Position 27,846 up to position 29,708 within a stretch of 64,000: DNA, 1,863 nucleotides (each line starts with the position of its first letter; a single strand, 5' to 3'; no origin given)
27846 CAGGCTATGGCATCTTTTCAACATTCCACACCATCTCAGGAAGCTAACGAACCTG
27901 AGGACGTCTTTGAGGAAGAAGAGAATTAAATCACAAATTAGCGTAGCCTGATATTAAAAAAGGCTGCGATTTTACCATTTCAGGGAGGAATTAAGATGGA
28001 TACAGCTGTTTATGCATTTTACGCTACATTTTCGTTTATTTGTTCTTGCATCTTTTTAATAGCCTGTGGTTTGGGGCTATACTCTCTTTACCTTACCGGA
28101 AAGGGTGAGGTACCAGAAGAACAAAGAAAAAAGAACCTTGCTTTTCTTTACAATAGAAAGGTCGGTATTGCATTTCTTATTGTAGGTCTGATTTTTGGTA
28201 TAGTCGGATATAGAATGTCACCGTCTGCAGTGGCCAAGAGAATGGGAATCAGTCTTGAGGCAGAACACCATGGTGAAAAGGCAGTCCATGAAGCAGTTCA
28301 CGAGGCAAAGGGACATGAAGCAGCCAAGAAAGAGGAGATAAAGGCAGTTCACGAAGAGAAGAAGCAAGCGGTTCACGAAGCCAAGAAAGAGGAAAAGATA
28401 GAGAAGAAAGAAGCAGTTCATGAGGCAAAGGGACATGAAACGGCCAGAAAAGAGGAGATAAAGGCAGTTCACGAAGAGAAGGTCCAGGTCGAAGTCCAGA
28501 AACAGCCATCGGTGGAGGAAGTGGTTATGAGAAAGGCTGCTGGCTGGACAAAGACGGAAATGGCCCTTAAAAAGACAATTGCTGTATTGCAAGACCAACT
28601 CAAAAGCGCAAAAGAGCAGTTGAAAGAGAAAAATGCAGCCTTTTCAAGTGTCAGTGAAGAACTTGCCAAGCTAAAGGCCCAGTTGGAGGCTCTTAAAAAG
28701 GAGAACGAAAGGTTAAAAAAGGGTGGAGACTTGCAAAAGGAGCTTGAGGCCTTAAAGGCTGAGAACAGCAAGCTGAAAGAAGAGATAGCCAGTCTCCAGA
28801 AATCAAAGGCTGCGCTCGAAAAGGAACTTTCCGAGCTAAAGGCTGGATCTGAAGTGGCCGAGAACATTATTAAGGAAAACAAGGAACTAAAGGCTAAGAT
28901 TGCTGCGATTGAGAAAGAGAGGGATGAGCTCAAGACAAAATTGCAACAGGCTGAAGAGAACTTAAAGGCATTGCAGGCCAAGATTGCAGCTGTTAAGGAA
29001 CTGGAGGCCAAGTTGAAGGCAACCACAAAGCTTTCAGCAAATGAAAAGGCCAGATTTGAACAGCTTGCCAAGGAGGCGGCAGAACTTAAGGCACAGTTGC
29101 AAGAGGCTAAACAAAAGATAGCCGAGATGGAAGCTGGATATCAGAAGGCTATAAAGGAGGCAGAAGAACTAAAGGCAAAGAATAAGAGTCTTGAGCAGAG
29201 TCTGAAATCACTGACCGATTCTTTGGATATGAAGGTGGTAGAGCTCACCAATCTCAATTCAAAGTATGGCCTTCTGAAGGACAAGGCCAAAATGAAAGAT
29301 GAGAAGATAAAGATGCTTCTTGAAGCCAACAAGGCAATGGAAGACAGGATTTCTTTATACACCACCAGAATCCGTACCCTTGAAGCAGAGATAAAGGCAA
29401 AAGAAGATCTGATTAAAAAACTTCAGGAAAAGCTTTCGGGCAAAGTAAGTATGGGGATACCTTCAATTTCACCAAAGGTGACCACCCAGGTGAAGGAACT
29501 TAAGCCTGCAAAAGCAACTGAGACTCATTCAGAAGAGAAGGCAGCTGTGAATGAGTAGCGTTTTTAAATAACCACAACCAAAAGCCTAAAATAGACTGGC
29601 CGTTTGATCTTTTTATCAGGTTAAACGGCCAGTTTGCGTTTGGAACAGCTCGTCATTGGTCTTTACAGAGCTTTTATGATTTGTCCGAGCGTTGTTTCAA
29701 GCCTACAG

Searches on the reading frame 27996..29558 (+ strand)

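Call 78: search_protein_families(library=pfam, proteins=[window:27996-29558:+], max_evalue=0.0001)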
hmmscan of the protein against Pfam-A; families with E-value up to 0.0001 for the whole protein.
window:27996-29558:+ (520 aa): 1 family
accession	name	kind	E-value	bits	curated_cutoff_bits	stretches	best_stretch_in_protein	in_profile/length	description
PF13851.11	GAS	-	5.5e-05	23.1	32.3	1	259-445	30-193/200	Growth-arrest specific micro-tubule binding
